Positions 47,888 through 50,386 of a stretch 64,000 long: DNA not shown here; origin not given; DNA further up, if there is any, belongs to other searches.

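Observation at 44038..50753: Candidate undescribed respiratory module: Psr-like molybdoenzyme with two multiheme cytochromes, an SPFH protein and a pseudo-receiver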

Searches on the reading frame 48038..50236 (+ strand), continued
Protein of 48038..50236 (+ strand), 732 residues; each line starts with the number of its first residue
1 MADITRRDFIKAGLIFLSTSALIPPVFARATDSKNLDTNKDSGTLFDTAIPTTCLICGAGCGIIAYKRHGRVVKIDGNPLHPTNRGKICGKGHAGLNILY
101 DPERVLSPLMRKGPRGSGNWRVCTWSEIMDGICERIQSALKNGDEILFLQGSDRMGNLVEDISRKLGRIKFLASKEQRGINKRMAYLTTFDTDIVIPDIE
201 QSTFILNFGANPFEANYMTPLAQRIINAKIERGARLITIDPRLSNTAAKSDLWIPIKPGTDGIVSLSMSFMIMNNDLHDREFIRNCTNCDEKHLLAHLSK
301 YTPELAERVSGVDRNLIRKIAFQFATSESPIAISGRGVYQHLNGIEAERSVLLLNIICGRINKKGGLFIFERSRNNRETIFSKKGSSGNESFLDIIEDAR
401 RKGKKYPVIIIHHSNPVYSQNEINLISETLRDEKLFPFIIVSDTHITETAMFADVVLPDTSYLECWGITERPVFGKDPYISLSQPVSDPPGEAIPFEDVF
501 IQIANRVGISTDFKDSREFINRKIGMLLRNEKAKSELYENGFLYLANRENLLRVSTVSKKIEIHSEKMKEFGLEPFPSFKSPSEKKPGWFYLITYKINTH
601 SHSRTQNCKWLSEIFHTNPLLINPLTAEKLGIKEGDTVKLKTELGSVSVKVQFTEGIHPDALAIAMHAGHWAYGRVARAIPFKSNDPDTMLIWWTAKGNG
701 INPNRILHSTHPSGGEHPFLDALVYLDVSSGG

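Call 13: search_solved_structures(query=window:48038-50236:+, max_evalue=1e-10, show_alignments=2)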
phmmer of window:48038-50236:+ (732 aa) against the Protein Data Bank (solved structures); distinct sequences matched with E-value up to 1e-10: 44.
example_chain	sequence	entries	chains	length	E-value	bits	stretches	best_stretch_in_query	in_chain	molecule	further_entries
2vpw_A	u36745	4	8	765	8.6e-61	209.2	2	53-371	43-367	THIOSULFATE REDUCTASE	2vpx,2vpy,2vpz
9t1s_L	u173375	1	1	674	1.4e-43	152.3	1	50-376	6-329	formate dehydrogenase (coenzyme F420)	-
6cz7_A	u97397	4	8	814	8.5e-41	143.1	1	50-283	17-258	ArrA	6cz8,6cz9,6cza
7qv7_S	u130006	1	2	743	4.8e-40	140.6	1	50-379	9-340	Hydrogen dependent carbon dioxide reductase subunit FdhF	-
7bkb_D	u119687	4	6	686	4e-39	137.6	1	50-376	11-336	Formate dehydrogenase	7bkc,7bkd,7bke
2e7z_A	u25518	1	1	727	1.5e-36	129.1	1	53-360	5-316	Acetylene hydratase Ahy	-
2jim_A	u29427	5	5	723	1.7e-35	125.6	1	52-366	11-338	PERIPLASMIC NITRATE REDUCTASE | PROTEIN (PERIPLASMIC NITRATE REDUCTASE)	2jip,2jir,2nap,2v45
2jio_A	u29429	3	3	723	8.5e-35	123.3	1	52-366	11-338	PERIPLASMIC NITRATE REDUCTASE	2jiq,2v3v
7vw6_A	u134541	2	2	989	1.2e-33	119.5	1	35-376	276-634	Formate dehydrogenase | Tungsten-containing formate dehydrogenase alpha subunit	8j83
7e5z_A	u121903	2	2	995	1.2e-33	119.5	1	35-376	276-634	Formate dehydrogenase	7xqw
1aa6_A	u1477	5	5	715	1.3e-33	119.3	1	50-367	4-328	FORMATE DEHYDROGENASE H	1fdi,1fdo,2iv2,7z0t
9wxb_B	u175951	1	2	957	9.8e-32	113.2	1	48-376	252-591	Formate dehydrogenase alpha subunit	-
6tg9_A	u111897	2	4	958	1e-31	113.1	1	48-376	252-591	Formate dehydrogenase subunit alpha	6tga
8rqz_C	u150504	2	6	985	1.3e-30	109.5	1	51-376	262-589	Probable oxidoreductase YjgC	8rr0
9gzq_A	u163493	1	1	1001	1.4e-30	109.4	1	51-376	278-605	Probable oxidoreductase YjgC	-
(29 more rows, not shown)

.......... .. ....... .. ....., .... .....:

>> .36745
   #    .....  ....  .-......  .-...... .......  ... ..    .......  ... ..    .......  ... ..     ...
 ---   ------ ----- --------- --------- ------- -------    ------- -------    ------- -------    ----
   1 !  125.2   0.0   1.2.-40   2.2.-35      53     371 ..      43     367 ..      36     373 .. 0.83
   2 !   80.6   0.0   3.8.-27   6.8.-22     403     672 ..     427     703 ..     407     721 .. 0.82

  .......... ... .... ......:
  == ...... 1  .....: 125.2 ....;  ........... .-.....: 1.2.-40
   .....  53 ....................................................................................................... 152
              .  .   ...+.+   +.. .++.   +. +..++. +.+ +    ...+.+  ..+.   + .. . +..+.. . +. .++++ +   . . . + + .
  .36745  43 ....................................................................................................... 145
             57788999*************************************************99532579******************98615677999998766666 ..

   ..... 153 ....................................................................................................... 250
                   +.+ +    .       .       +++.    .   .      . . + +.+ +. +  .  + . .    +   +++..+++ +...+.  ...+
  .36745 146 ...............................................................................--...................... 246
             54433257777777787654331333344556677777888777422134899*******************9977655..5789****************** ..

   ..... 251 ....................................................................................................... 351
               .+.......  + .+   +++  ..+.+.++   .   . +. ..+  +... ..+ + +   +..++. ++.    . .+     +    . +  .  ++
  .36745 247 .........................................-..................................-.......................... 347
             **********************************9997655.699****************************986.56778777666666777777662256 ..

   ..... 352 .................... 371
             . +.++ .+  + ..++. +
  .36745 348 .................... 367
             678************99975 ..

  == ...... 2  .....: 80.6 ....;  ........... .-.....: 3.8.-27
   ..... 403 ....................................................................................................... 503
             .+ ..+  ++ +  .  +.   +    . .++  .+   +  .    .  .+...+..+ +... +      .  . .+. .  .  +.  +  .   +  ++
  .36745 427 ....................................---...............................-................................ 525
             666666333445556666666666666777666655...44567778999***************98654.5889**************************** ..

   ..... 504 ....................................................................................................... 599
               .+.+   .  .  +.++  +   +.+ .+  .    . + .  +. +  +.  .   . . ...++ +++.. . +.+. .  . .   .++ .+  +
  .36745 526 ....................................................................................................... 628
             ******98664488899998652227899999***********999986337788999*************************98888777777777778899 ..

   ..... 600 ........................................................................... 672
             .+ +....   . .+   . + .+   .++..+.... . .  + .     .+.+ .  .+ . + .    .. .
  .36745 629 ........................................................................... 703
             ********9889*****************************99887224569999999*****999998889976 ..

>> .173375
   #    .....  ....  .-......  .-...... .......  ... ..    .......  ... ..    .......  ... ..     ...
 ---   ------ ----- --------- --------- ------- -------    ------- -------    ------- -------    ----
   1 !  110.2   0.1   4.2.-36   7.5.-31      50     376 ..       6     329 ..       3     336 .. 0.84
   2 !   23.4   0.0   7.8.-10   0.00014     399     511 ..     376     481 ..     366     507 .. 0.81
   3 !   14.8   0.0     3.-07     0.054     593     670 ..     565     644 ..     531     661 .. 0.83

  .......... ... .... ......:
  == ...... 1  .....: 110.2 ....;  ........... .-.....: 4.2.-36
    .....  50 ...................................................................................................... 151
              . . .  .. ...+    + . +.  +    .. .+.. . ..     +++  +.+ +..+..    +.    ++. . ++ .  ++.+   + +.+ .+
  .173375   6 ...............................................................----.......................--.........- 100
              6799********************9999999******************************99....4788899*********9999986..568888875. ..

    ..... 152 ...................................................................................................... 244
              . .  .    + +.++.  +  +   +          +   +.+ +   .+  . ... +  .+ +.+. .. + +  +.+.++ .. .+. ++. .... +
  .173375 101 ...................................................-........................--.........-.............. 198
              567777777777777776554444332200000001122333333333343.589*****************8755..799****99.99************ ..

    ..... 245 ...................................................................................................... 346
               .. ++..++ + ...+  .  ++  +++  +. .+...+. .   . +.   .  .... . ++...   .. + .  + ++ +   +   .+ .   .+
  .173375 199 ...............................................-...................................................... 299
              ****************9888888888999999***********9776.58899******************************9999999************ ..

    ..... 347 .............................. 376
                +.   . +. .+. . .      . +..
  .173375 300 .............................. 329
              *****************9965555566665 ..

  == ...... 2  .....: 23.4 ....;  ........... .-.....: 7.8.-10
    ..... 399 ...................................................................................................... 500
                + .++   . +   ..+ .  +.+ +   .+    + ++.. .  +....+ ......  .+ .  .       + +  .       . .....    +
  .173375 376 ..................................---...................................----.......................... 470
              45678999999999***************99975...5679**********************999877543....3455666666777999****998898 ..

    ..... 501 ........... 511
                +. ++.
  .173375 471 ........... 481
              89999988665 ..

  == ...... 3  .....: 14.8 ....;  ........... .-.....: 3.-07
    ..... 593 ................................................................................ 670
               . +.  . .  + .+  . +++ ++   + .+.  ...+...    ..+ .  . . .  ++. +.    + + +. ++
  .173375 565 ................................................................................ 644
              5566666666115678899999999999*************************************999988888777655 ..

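Call 21: find_related_loci(query=A1, collection=genome_contigs, flank=8000)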
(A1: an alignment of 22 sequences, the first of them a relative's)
Query A1 (732 aa) in genome_contigs; peptide patterns used: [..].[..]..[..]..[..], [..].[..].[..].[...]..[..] (x = any residue, [..] = any of these).
600 stretches matched a pattern (row limit reached: there are more); 580 encode a relative of the query (tblastn E <= 1e-3); the best 80 are kept; 80 distinct loci.
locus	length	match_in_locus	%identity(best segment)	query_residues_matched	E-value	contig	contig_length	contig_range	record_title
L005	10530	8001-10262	39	1-726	5e-164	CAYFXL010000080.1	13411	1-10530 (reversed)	MAG TPA_asm: uncultured Syntrophobacterales bacterium isolate ERP108616_co2_512 genome assembly, contig: NODE_7914_lengt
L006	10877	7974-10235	38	3-731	3e-158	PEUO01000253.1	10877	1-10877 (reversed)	MAG: Deltaproteobacteria bacterium CG03_land_8_20_14_0_80_45_14 CG03_land_8_20_14_0.80_scaffold_3302_c, whole genome sho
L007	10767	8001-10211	38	4-726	3e-157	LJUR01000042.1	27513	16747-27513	MAG: Deltaproteobacteria bacterium SM23_61 WORSMTZ_6983, whole genome shotgun sequence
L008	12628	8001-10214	37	4-726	6e-157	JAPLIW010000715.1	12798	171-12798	MAG: Deltaproteobacteria bacterium isolate LacPavin_0920_SED5_MAG_56_12 LacPavin_0920_SED5_scaffold_71621, whole genome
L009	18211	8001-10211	36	4-726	5e-155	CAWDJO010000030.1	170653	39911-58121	MAG: uncultured delta proteobacterium isolate MFD00709.bin.2.147 genome assembly, contig: contig_47793, whole genome sho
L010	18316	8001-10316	36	4-727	2e-152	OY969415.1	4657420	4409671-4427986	MAG: uncultured Armatimonadetes bacterium isolate MFD00905.bin.2.19 genome assembly, chromosome: 1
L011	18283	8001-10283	37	1-716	2e-151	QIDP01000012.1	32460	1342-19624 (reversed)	MAG: Nitrospirae bacterium isolate SZUA-224 Ga0063294_10000630, whole genome shotgun sequence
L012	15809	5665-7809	37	1-702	9e-150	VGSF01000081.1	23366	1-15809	MAG: Deltaproteobacteria bacterium isolate K_DeepCast_150m_m1_110 K_DeepCast_150m_m1_110_Ga0194126_10003837, whole genom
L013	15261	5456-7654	37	1-727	2e-149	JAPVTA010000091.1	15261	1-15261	MAG: Thermodesulfobacteriota bacterium isolate MW3_metabat.11 k97_203540, whole genome shotgun sequence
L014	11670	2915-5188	35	1-724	2e-147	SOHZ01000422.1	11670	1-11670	MAG: Anaerolineales bacterium isolate E26_bin7 NODE_233_length_11670_cov_16.203013, whole genome shotgun sequence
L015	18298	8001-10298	36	4-732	1e-145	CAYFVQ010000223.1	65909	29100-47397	MAG TPA_asm: uncultured Eubacteriales bacterium isolate ERP108616_co1_206 genome assembly, contig: k119_391004, whole ge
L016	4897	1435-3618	36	1-715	3e-148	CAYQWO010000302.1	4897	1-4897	MAG TPA_asm: uncultured Syntrophaceae bacterium isolate SRP231805_co1_105 genome assembly, contig: NODE_20791_length_489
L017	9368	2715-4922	36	4-724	9e-145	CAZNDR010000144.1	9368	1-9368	MAG TPA_asm: uncultured Cytophagia bacterium isolate SRP098346_co1_315 genome assembly, contig: NODE_9633_length_9368_co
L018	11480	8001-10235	36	1-707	1e-144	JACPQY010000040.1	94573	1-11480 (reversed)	MAG: Nitrospirae bacterium isolate NC_groundwater_665_Ag_B-0.1um_64_68 B_1_S1_Biohub_coassembly_k141_2959613, whole geno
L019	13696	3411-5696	36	4-727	3e-142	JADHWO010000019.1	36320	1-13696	MAG: Candidatus Aminicenantes bacterium isolate BS750m-G29 BS-750m-C1189, whole genome shotgun sequence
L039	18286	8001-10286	34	48-732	3e-125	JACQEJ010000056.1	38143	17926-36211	MAG: Deltaproteobacteria bacterium isolate NC_groundwater_1018_Pr1_S-0.65um_46_20 Montesol18_Sp65_coassembly_scaffold_26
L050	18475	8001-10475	33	1-714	9e-118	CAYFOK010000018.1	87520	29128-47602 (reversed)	MAG TPA_asm: uncultured Candidatus Scalindua sp. isolate ERP019367_co2_59 genome assembly, contig: NODE_281_length_87520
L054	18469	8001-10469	31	1-732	3e-116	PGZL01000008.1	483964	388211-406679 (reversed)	MAG: Gammaproteobacteria bacterium HGW-Gammaproteobacteria-1 bjp_ig2102_scaffold_234, whole genome shotgun sequence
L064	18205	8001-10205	33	50-728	5e-111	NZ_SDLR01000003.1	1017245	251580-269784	Ammoniphilus sp. YIM 78166 Scaffold3, whole genome shotgun sequence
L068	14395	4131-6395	33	1-724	9e-110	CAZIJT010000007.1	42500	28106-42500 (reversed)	MAG TPA_asm: uncultured Thiohalophilus sp. isolate SRP128015_co3_249 genome assembly, contig: NODE_651_length_42500_cov_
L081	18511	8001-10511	31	4-703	4e-106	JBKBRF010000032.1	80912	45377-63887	MAG: Armatimonadota bacterium isolate 21I_069.bin.27 NODE_341_length_80912_cov_12.191593, whole genome shotgun sequence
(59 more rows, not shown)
